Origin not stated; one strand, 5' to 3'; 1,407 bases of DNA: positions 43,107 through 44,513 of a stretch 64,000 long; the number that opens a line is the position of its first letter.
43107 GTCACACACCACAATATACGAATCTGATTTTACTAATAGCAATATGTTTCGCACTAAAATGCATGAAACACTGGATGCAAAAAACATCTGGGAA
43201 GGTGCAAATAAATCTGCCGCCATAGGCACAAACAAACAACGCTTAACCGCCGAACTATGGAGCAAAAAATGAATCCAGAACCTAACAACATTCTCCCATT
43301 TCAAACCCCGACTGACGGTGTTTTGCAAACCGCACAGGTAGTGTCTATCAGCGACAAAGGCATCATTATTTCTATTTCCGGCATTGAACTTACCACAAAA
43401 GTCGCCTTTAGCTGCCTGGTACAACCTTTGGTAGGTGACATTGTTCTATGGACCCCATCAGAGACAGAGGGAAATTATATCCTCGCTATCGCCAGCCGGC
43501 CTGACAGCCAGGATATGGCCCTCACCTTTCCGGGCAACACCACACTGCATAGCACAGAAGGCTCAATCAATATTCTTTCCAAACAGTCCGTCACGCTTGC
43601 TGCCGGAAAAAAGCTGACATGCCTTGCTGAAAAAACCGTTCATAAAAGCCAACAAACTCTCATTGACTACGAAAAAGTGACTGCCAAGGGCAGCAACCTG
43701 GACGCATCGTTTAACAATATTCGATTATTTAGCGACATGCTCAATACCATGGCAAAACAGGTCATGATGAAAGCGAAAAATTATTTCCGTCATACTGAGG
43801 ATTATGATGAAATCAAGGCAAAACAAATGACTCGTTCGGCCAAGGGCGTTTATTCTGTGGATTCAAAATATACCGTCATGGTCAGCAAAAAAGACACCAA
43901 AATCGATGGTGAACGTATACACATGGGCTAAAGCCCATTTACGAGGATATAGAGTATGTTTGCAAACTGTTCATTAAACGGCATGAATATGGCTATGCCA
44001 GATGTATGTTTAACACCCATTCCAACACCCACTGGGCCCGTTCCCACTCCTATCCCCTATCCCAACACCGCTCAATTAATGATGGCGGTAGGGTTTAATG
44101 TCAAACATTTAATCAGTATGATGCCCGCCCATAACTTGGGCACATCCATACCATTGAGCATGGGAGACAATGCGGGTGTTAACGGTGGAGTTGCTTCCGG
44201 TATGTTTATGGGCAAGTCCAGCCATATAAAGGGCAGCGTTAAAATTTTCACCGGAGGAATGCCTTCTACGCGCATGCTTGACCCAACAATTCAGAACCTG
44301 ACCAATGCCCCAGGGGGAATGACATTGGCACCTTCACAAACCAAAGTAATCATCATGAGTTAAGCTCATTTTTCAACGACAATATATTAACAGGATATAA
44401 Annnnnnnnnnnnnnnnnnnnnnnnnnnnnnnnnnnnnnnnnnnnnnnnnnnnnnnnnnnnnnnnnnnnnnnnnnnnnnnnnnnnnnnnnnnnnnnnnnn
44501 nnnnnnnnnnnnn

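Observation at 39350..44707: vgrG-linked DUF2169 / pentapeptide / pentapeptide / DUF3540 / short DUF4150 / 101-aa cassette with no recognisable toxin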

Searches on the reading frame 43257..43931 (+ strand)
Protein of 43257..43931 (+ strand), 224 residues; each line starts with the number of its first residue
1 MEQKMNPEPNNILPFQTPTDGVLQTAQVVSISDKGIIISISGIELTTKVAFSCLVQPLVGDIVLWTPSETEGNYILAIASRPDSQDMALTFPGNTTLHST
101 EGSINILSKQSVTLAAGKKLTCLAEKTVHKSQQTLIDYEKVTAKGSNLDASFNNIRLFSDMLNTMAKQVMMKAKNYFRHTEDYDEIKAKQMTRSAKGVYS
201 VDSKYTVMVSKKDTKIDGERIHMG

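Call 3: search_protein_families(library=pfam, proteins=[window:43257-43931:+], max_evalue=0.01)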
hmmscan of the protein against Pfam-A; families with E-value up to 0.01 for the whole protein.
window:43257-43931:+ (224 aa): 1 family
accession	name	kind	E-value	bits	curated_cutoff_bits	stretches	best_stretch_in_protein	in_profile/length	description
PF12059.13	DUF3540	-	2e-46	158.8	27.9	1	26-224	1-199/199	Protein of unknown function (DUF3540)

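Call 31: search_protein_families(library=ncbifam, proteins=[window:43257-43931:+], max_evalue=0.01)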
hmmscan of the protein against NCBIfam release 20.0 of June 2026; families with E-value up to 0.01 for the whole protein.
window:43257-43931:+ (224 aa): 0 families

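Call 57: find_related_loci(query=A3, collection=genome_contigs, flank=10000)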
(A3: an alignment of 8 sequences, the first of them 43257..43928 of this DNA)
Query A3 (224 aa) in genome_contigs; peptide patterns used: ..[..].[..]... (x = any residue, [..] = any of these).
104 stretches matched a pattern; 68 encode a relative of the query (tblastn E <= 1e-3); 67 distinct loci.
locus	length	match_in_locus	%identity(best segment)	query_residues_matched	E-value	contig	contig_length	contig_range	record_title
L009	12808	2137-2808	96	1-224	3e-147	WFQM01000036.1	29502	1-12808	MAG: Gammaproteobacteria bacterium isolate S013_42 k151_121717, whole genome shotgun sequence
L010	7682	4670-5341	54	1-224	6e-83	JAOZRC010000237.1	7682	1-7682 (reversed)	MAG: Desulfobacterales bacterium isolate GMC6.concoct.177_sub GMC6_12517_length_7682_cov_11.661728, whole genome shotgun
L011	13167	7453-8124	51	1-224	6e-79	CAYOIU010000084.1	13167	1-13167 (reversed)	MAG TPA_asm: uncultured Desulfobacteraceae bacterium isolate SRP214966_co4_492 genome assembly, contig: NODE_4661_length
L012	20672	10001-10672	49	1-224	1e-73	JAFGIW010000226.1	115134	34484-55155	MAG: Chitinispirillaceae bacterium isolate Zod_Metabat.237 k87_15011462, whole genome shotgun sequence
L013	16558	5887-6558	46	1-224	3e-71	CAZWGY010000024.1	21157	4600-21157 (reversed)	MAG TPA_asm: uncultured Desulfobacteraceae bacterium isolate SRP332253_co1_124 genome assembly, contig: NODE_3948_length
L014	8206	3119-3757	48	12-224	2e-71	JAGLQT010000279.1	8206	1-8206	MAG: Gammaproteobacteria bacterium isolate RS_8_68 ROV157_8.bin.68.fa_279, whole genome shotgun sequence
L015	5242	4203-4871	47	1-224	2e-69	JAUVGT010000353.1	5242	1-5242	MAG: Deltaproteobacteria bacterium isolate CSMAG_383 CSMAG_383_k141_433960_length_5242_cov_6.0000, whole genome shotgun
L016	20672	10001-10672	47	1-224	4e-68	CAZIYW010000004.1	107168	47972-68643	MAG TPA_asm: uncultured Fibrobacterota bacterium isolate binchicken_co256_1030 genome assembly, contig: NODE_91_length_1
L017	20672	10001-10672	44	1-224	1e-65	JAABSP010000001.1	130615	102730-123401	MAG: Desulfobacteraceae bacterium isolate S15.Bin039 Scaffold_15, whole genome shotgun sequence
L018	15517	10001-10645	44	11-224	9e-61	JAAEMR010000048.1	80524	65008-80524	MAG: Gammaproteobacteria bacterium isolate Bse_11 BseG_CONTIG530606, whole genome shotgun sequence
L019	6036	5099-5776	42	8-224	7e-57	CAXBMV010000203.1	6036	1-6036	MAG TPA_asm: uncultured Gammaproteobacteria bacterium isolate ERR2762118_concoct_132 genome assembly, contig: ERZ3421824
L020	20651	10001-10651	42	8-224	7e-55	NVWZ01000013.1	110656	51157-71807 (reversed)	MAG: Thiotrichaceae bacterium isolate NORP24 Contig_source1383C_509, whole genome shotgun sequence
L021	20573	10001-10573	47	34-224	3e-54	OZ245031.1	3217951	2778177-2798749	MAG: Pseudomonadales bacterium isolate d3d62a4d-8f7f-4394-ab59-5430843f1424 genome assembly, chromosome: 1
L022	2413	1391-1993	45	23-224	7e-54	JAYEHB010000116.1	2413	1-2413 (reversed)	MAG: Thermodesulfobacteriota bacterium isolate MAG230 MAG230_116, whole genome shotgun sequence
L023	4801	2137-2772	41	3-224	5e-53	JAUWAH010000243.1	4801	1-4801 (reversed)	MAG: Desulfobulbus sp. isolate CSMAG_1289 CSMAG_1289_k141_583154_length_4801_cov_4.9811, whole genome shotgun sequence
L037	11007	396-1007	32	26-224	3e-32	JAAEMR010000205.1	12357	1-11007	MAG: Gammaproteobacteria bacterium isolate Bse_11 BseG_CONTIG2676999, whole genome shotgun sequence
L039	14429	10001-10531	33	48-224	5e-31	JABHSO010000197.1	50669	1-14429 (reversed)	MAG: Gammaproteobacteria bacterium isolate SI039_bin4 k141_1263309, whole genome shotgun sequence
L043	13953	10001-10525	34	49-224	2e-29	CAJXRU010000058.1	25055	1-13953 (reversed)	MAG TPA_asm: uncultured Gammaproteobacteria bacterium isolate SRR3933281_bin.1_MetaBAT_v2.12.1_MAG genome assembly, cont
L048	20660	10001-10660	27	5-224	3e-26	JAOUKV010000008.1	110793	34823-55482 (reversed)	MAG: Gammaproteobacteria bacterium isolate 8_1_Jan_SF_Bin56 8_1_Jan_SF_Bin56_scaffold_66_c1, whole genome shotgun sequen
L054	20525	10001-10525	31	50-224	6e-22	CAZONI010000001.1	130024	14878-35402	MAG TPA_asm: uncultured Desulfobacteraceae bacterium isolate binchicken_co150_469 genome assembly, contig: NODE_149_leng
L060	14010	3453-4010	30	36-224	2e-19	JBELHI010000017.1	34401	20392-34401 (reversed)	MAG: Alteromonadaceae bacterium isolate REMEI101_ass_metaspades_bin.50 NODE_1890_length_34401_cov_12.705031, whole genom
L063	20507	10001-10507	27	45-224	1e-14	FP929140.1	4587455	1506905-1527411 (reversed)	gamma proteobacterium HdN1 complete genome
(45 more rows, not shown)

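Call 75: search_protein_families(library=pfam, proteins=[L039:11007-12626:+, L043:11011-12333:+, L048:11104-12849:+, L054:10931-12559:+, L060:4446-6248:+, L063:11014-12306:+, L037:1438-1989:+], max_evalue=0.001)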
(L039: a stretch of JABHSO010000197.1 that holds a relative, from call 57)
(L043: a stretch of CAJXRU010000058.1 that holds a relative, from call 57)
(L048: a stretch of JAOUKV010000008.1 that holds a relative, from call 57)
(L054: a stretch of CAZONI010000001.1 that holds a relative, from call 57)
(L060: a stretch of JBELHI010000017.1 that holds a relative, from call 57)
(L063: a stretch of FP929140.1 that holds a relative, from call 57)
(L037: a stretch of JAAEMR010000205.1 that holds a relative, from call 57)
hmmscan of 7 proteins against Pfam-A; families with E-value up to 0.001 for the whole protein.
L039:11007-12626:+ (539 aa): 1 family
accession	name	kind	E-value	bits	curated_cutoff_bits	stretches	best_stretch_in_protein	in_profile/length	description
PF00849.27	PseudoU_synth_2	-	2.4e-32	112.7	26.8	1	344-492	1-152/152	RNA pseudouridylate synthase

L043:11011-12333:+ (440 aa): 2 families
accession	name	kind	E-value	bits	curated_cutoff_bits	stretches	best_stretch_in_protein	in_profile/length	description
PF16868.10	NMT1_3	-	1.4e-17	64.7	27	1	38-302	1-285/289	NMT1-like family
PF12974.12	Phosphonate-bd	-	0.00016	21.6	27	1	52-159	17-135/242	ABC transporter, phosphonate, periplasmic substrate-binding protein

L048:11104-12849:+ (581 aa): 2 families
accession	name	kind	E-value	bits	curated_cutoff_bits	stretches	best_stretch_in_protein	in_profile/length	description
PF03865.19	ShlB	-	3.6e-15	56.7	22.7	1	230-544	11-310/311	Haemolysin secretion/activation protein ShlB/FhaC/HecB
PF08479.16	POTRA_2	-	2e-11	44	24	1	121-159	37-75/76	POTRA domain, ShlB-type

L054:10931-12559:+ (542 aa): 8 families
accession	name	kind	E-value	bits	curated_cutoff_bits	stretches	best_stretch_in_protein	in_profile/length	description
PF10119.14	MethyTransf_Reg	-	2.1e-26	92.9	25.5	1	232-313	3-84/84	Predicted methyltransferase regulatory domain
PF21782.3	PKMT_2nd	-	4.3e-20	72.4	27.8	1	443-539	1-98/98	PKMT, C-terminal winged helix domain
PF13847.12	Methyltransf_31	-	3.4e-13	49.9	27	1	58-171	4-114/145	Methyltransferase domain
PF13649.12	Methyltransf_25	-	3.5e-13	50.5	27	1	61-158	1-97/97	Methyltransferase domain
PF08242.18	Methyltransf_12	-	6.7e-12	46.4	30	1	62-159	1-97/98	Methyltransferase domain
PF13489.12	Methyltransf_23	-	8.5e-08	32.5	27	1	59-175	24-130/164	Methyltransferase domain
PF08241.18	Methyltransf_11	-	2.4e-07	31.7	21.2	1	62-161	1-94/95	Methyltransferase domain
PF02390.23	Methyltransf_4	-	1.1e-05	25.4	24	1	60-119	4-63/173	Putative methyltransferase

L060:4446-6248:+ (600 aa): 3 families
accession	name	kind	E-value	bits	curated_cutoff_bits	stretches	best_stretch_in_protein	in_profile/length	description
PF07228.17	SpoIIE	-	4.4e-06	27.2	25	1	418-542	9-137/192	Stage II sporulation protein E (SpoIIE)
PF00672.30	HAMP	-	4.7e-06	27.3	25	1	279-323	8-52/53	HAMP domain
PF02743.24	dCache_1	-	0.00028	20.9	45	1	213-252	114-163/240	Cache domain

L063:11014-12306:+ (430 aa): 0 families

L037:1438-1989:+ (183 aa): 0 families

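Call 95: search_protein_families(library=phrogs, proteins=[window:43257-43928:+], max_evalue=0.1)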
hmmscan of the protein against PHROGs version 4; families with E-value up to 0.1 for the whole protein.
window:43257-43928:+ (224 aa): 1 family
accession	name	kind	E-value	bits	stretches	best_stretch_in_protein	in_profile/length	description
phrog_5566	-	unknown function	0.033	14.9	1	112-169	40-97/185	-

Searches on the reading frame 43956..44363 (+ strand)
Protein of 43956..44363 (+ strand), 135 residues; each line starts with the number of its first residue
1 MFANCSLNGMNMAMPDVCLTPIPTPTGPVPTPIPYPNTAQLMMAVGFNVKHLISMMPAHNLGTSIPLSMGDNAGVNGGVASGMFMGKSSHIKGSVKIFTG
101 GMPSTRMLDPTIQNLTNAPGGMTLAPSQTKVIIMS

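Call 3: search_protein_families(library=pfam, proteins=[window:43956-44363:+], max_evalue=0.01)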
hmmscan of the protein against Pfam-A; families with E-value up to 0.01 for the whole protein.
window:43956-44363:+ (135 aa): 1 family
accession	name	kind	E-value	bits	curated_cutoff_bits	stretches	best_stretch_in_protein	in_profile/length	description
PF13665.11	Tox-PAAR-like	-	7.8e-34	116.5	31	1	9-120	1-108/108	Toxin PAAR-like domain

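Call 31: search_protein_families(library=ncbifam, proteins=[window:43956-44363:+], max_evalue=0.01)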
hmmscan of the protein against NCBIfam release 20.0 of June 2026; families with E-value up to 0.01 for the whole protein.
window:43956-44363:+ (135 aa): 0 families

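Call 95: search_protein_families(library=phrogs, proteins=[window:43956-44360:+], max_evalue=0.1)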
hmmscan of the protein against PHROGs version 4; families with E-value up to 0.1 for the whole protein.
window:43956-44360:+ (135 aa): 1 family
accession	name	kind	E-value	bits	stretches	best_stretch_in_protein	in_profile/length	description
phrog_34543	-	head and packaging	0.022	15.5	0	98-132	16-50/227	virion structural protein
